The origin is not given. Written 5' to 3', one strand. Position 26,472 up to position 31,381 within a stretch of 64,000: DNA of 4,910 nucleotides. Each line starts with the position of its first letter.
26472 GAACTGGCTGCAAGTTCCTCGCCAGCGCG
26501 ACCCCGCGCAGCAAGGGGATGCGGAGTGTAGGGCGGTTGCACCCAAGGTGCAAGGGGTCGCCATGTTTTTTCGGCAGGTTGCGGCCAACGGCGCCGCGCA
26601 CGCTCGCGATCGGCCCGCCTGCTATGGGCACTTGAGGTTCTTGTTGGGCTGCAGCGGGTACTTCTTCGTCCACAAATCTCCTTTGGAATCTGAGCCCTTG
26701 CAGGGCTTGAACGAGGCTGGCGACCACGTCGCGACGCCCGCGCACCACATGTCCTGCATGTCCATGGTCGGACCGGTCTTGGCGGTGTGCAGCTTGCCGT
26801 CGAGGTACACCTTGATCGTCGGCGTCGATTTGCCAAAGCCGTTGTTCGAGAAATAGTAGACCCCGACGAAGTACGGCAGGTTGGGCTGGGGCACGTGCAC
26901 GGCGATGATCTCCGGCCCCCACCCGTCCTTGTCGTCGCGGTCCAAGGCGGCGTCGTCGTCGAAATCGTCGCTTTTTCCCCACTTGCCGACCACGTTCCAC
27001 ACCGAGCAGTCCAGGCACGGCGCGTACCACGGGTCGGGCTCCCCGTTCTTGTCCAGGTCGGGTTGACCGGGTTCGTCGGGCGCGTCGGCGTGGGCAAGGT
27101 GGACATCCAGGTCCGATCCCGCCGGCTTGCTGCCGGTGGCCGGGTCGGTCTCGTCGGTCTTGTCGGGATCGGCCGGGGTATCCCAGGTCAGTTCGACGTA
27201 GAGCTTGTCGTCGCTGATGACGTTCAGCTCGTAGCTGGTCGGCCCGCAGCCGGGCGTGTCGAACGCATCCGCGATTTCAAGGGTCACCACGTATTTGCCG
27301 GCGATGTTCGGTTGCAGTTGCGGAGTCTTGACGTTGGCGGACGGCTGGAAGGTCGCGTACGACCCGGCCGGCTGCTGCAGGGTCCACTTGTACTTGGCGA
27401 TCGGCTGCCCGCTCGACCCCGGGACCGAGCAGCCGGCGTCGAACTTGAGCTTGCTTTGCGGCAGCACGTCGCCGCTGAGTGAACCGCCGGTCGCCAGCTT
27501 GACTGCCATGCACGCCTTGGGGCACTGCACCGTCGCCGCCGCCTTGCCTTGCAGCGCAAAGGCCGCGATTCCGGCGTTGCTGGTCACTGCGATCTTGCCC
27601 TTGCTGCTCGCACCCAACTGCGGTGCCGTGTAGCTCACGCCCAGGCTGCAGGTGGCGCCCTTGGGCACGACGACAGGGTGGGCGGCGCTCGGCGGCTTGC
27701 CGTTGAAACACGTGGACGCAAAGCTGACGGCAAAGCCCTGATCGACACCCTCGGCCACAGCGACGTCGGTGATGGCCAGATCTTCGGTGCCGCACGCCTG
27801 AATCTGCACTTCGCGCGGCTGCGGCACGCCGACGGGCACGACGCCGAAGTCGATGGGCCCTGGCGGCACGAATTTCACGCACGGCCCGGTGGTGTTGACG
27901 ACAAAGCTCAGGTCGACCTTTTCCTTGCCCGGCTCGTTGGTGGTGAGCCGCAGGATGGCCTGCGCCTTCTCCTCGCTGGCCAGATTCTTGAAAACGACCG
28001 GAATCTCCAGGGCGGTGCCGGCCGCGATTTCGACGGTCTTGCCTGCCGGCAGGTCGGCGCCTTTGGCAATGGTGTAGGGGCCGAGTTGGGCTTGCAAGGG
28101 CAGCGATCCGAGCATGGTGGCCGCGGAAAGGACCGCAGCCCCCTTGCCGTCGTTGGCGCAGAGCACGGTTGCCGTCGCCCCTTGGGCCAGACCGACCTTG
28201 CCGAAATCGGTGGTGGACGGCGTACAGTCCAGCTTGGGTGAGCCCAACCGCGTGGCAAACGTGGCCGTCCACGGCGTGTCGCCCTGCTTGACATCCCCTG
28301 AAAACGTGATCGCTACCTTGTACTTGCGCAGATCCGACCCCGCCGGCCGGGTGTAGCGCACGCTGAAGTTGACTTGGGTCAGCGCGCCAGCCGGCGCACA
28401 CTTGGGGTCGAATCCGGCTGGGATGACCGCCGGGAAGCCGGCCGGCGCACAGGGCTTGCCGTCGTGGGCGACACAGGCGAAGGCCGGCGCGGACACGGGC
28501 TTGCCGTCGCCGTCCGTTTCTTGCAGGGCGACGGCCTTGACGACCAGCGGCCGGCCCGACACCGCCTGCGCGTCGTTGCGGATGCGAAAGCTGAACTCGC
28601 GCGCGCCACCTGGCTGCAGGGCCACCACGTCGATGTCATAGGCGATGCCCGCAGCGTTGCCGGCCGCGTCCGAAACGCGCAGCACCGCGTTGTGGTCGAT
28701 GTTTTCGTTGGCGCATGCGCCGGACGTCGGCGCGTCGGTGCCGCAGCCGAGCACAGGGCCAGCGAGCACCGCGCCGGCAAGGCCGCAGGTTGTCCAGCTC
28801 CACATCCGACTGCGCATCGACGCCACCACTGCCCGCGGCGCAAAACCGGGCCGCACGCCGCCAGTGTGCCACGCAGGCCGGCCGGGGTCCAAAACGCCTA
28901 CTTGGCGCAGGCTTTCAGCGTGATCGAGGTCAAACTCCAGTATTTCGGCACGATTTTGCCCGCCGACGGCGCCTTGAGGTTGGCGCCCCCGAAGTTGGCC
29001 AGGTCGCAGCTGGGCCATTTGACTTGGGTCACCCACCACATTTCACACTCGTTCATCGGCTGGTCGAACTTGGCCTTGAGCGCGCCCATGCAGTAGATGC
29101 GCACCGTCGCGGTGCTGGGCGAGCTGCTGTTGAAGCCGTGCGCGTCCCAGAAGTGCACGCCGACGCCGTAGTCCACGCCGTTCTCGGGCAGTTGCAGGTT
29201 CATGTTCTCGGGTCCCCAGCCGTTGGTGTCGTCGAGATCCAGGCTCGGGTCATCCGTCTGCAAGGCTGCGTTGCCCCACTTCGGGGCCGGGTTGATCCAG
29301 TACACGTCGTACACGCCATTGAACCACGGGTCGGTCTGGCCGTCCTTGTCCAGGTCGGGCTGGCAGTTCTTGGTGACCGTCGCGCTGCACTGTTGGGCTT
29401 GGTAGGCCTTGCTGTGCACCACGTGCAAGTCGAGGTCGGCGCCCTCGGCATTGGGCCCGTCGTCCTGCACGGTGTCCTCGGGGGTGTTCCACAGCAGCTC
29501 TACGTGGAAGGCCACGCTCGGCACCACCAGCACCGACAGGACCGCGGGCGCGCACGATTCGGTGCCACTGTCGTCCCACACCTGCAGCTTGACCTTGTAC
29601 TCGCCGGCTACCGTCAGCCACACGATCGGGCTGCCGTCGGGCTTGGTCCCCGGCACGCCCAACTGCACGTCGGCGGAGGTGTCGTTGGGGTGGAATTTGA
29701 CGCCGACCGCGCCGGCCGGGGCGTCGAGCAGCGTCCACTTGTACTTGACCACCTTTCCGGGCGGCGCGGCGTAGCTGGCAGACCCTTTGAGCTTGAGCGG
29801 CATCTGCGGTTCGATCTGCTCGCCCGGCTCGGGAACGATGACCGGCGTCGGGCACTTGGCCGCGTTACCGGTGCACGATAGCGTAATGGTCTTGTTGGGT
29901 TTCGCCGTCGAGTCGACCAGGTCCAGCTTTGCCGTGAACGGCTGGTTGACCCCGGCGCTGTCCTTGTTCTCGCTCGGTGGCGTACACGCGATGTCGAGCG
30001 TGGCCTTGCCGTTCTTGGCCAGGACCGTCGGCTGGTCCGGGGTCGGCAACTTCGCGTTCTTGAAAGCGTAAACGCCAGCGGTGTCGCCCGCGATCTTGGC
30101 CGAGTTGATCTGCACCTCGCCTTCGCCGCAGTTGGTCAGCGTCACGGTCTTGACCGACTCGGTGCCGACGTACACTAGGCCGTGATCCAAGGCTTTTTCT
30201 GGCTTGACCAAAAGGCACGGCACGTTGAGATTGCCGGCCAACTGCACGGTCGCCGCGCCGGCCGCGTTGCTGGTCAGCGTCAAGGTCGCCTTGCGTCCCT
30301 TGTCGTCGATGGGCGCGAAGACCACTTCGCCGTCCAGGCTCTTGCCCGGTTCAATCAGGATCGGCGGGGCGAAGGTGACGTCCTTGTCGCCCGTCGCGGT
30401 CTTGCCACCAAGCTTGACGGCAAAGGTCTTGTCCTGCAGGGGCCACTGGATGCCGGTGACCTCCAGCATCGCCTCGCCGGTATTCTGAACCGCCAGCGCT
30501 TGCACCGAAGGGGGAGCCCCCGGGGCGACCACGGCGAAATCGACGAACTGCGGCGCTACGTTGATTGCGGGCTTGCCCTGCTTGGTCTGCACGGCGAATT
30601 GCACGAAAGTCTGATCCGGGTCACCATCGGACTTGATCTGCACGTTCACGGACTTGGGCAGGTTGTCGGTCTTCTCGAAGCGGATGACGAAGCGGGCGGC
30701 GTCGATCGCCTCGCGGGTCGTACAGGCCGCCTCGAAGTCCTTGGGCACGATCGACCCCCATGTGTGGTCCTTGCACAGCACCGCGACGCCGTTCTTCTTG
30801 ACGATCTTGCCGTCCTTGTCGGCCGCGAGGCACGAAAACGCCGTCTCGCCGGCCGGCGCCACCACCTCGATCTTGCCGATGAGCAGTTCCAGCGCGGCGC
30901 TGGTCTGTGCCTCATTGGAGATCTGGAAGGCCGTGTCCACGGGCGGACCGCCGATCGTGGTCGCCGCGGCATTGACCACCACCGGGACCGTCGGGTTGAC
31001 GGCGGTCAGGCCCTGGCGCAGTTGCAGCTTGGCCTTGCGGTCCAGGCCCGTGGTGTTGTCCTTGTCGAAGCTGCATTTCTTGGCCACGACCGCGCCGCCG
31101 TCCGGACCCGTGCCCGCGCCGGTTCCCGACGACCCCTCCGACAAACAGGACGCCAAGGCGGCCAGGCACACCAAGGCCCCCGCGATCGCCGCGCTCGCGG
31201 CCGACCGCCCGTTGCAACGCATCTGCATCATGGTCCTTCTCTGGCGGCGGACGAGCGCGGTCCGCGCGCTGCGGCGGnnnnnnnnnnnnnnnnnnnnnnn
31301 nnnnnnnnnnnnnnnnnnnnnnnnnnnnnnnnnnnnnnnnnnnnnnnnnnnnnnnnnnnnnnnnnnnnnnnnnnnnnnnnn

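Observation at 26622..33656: Tandem triplication of ~800-aa lipoproteins with DUF1573/ASH-like Ig repeats and a shared acidic C-terminal domain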

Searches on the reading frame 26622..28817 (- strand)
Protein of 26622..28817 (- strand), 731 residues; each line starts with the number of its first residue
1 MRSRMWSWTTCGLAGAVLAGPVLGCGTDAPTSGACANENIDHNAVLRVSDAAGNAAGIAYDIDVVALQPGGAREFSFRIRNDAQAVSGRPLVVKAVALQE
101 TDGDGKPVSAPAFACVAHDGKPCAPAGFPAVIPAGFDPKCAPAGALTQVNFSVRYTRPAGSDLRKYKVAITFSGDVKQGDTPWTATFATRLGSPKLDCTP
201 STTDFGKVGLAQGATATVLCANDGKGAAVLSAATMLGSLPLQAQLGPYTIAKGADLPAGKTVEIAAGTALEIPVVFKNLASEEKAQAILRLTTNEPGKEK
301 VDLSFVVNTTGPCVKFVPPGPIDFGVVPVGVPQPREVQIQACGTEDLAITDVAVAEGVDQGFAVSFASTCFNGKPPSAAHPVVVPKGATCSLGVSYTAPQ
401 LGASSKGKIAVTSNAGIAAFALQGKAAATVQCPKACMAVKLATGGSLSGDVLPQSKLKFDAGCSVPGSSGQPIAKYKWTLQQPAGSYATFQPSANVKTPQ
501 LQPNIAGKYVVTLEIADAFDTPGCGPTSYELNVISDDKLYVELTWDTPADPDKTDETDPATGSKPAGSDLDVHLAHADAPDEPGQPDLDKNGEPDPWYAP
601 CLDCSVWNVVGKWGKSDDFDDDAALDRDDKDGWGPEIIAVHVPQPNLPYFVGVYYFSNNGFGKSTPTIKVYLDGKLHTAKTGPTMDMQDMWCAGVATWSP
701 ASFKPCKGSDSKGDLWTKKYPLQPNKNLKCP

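Call 6: search_protein_families(library=pfam, proteins=[window:26622-28817:-], max_evalue=1)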
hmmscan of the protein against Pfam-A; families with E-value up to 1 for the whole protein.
window:26622-28817:- (731 aa): 2 families
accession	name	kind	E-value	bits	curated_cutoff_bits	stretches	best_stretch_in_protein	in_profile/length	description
PF22544.2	HYDIN_VesB_CFA65-like_Ig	-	7.2e-05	23.4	25.5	0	194-235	1-42/100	HYDIN/CFA65/VesB-like, Ig-like domain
PF15780.11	ASH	-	0.0061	17.2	27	0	318-368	10-59/98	Abnormal spindle-like microcephaly-assoc'd, ASPM-SPD-2-Hydin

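Call 7: search_protein_families(library=ncbifam, proteins=[window:26622-28817:-], max_evalue=1)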
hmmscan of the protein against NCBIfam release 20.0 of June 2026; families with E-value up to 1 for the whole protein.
window:26622-28817:- (731 aa): 3 families
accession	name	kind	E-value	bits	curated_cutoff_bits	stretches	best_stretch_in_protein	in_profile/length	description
NF012200.0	choice_anch_D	domain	5e-12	46.3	45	2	315-415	18-105/108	choice-of-anchor D domain-containing protein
NF006444.0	PRK08762.1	equivalog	0.012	14.3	449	1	52-146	228-313/387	molybdopterin-synthase adenylyltransferase MoeB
NF041321.1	Alpha-amyl_MalA_Halo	equivalog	0.076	11.4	875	1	471-517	24-68/666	alpha-amylase MalA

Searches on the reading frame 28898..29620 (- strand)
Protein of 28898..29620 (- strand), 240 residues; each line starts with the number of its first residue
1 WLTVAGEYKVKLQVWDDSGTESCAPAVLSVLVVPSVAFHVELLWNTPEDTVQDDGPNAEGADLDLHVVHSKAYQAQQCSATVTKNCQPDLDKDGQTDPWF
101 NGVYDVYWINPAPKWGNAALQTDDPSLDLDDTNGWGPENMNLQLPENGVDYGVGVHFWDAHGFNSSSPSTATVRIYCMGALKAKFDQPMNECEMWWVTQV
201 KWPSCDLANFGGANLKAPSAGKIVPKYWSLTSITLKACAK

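Call 12: search_protein_families(library=pfam, proteins=[window:28898-29620:-], max_evalue=10)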
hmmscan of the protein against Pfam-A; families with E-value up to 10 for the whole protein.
window:28898-29620:- (240 aa): 1 family
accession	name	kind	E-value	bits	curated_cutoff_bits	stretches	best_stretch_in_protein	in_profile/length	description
PF18911.6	PKD_4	-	0.049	14.1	27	1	5-23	59-77/85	PKD domain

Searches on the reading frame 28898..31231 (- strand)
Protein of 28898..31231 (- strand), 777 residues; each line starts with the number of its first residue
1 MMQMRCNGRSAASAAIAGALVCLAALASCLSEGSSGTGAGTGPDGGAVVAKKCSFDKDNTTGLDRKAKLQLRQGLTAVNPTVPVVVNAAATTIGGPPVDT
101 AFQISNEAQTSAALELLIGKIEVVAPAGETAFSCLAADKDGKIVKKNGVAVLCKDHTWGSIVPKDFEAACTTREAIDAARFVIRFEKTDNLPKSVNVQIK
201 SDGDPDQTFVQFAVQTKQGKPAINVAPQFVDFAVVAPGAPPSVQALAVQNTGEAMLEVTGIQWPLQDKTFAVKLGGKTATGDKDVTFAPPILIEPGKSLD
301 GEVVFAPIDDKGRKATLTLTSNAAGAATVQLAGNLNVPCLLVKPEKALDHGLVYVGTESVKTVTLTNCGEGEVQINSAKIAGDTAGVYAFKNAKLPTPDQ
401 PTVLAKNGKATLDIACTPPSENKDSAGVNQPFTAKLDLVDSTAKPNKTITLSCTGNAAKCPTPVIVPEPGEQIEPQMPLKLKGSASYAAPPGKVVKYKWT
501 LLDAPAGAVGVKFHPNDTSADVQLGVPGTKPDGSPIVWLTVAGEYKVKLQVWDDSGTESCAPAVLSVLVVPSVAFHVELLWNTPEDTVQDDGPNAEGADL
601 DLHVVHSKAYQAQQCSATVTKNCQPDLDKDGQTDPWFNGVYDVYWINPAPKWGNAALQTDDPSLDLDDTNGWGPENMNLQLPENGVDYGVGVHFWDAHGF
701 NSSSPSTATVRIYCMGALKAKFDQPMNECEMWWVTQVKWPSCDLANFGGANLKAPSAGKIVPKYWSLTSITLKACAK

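Call 6: search_protein_families(library=pfam, proteins=[window:28898-31231:-], max_evalue=1)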
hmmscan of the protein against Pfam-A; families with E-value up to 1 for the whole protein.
window:28898-31231:- (777 aa): 7 families
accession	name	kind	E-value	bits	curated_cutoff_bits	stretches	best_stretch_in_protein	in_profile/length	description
PF22073.2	Cep192_D4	-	2.6e-05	24.8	35.5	1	346-424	9-86/112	Cep192 domain 4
PF15780.11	ASH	-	0.00023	21.7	27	0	345-390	11-56/98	Abnormal spindle-like microcephaly-assoc'd, ASPM-SPD-2-Hydin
PF18911.6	PKD_4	-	0.00035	21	27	1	542-560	59-77/85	PKD domain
PF22544.2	HYDIN_VesB_CFA65-like_Ig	-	0.00038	21.1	25.5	0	346-418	8-72/100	HYDIN/CFA65/VesB-like, Ig-like domain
PF22352.2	K319L-like_PKD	-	0.00059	20.2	27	1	474-561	9-78/84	K319L-like, PKD domain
PF00801.26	PKD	-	0.039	14.4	23.5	1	472-559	10-73/80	PKD domain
PF00932.25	LTD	-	0.047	14.5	34.3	1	358-451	19-94/109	Lamin Tail Domain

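Call 7: search_protein_families(library=ncbifam, proteins=[window:28898-31231:-], max_evalue=1)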
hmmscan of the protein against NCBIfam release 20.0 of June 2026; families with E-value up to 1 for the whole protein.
window:28898-31231:- (777 aa): 1 family
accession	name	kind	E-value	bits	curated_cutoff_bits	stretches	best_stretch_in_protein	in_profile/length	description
NF012200.0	choice_anch_D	domain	9.9e-16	58.2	45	2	329-428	3-99/108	choice-of-anchor D domain-containing protein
